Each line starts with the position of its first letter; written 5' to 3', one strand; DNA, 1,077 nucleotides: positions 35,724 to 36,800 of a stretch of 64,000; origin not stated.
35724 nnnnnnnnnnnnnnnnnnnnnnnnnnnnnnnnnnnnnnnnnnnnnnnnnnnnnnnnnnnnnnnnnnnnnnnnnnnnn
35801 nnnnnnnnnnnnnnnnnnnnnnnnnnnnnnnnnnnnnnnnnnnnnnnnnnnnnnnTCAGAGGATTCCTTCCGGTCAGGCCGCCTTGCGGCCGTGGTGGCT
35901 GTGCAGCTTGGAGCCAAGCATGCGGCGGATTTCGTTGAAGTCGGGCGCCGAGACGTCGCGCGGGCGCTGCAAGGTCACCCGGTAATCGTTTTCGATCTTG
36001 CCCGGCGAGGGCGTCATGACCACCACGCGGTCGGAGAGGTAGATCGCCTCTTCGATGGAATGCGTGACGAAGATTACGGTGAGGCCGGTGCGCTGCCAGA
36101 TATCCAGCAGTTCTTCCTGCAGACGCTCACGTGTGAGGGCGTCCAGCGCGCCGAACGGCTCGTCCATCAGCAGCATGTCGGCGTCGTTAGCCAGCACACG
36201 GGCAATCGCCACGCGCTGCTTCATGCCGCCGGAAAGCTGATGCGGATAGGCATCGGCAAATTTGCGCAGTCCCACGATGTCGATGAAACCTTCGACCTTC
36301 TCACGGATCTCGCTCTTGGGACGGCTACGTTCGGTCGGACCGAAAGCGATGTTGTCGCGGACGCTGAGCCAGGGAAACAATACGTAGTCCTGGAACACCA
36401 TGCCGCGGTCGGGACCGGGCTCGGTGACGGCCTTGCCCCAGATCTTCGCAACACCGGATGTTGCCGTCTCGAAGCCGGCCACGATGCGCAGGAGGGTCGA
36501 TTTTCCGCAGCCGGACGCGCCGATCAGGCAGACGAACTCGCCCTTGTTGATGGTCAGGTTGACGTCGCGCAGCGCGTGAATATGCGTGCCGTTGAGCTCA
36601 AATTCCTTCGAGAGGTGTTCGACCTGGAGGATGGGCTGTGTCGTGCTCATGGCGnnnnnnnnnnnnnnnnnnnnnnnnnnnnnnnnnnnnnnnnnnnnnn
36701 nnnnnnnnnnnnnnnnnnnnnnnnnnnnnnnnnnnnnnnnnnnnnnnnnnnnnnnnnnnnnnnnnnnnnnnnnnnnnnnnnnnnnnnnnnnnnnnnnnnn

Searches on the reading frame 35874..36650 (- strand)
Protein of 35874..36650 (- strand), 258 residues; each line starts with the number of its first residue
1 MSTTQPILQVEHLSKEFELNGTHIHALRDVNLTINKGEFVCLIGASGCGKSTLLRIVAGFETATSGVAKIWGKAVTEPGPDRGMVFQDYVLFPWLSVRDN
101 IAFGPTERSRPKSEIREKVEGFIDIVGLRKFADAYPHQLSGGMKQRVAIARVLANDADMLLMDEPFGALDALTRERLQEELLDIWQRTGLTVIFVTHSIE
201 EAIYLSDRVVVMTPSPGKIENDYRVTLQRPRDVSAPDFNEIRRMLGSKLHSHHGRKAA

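Call 32: search_protein_families(library=pfam, proteins=[window:35874-36650:-], max_evalue=0.01)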
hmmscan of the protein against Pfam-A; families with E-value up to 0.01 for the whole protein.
window:35874-36650:- (258 aa): 11 families
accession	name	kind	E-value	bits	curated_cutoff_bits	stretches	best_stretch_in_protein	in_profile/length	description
PF00005.33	ABC_tran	-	9.6e-33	114.1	25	1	27-166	1-136/137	ABC transporter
PF13304.12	AAA_21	-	1.4e-08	35.6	27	1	135-200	234-301/304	AAA domain, putative AbiEii toxin, Type IV TA system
PF09818.15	ABC_ATPase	-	0.00013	21.6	23.2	0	137-207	156-226/283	P-loop domain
PF13521.12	AAA_28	-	0.00027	21.7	27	0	40-59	2-21/164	AAA domain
PF13481.12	AAA_25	-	0.00041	20.5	27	1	33-54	29-50/195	AAA domain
PF13401.12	AAA_22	-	0.0006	20.6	27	1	38-196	6-122/130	AAA domain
PF03193.22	RsgA_GTPase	-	0.0011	19.3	30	1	26-66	96-136/174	RsgA GTPase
PF02463.25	SMC_N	-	0.0011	18.9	40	0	133-198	131-198/220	RecF/RecN/SMC N terminal domain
PF13191.12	AAA_16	-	0.0017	19.3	32.6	1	26-63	11-51/167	AAA ATPase domain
PF20703.3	nSTAND1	-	0.0052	16.9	27.1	1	33-60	29-54/379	Novel STAND NTPase 1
PF13555.12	AAA_29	-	0.0062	16.7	27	0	30-54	15-39/61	P-loop containing region of AAA domain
